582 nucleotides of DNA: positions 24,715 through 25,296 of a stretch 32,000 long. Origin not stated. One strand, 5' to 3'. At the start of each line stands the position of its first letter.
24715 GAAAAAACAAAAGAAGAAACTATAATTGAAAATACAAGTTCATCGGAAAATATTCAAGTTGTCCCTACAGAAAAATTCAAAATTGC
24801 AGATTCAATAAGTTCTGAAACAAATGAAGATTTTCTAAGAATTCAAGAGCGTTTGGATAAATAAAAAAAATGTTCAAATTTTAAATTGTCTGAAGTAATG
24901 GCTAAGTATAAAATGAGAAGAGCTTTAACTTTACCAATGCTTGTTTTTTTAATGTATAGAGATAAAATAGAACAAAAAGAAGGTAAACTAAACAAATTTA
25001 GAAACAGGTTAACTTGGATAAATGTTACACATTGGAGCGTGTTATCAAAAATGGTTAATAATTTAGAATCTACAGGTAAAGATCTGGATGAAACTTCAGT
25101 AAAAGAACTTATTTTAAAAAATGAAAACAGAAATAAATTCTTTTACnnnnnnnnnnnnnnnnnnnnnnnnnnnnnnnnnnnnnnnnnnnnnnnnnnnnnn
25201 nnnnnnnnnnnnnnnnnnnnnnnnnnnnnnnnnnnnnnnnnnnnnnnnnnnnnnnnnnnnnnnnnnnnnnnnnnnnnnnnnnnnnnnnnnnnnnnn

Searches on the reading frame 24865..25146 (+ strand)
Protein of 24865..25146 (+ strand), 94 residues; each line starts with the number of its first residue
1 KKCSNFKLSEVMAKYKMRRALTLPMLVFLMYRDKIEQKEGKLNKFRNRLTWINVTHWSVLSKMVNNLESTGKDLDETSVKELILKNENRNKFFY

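Call 42: search_protein_families(library=pfam, max_evalue=1, proteins=[window:24886-25146:+])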
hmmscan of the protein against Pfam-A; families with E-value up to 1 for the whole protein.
seq(87 aa): 2 families
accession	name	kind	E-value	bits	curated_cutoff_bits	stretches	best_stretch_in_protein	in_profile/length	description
PF21013.2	LOC400499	-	0.032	13.2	27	1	10-84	304-380/527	LOC400499 family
PF24832.1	DUF7716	-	0.11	13.3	26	1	11-69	25-83/102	Domain of unknown function (DUF7716)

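Call 52: search_protein_representatives(protein=window:24865-25146:+)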
Query: 94 residues. Proteins with E-value up to 0.001 (for the whole library): 0; up to 1e-10: 0; up to 1e-30: 0. The best 0 are listed.
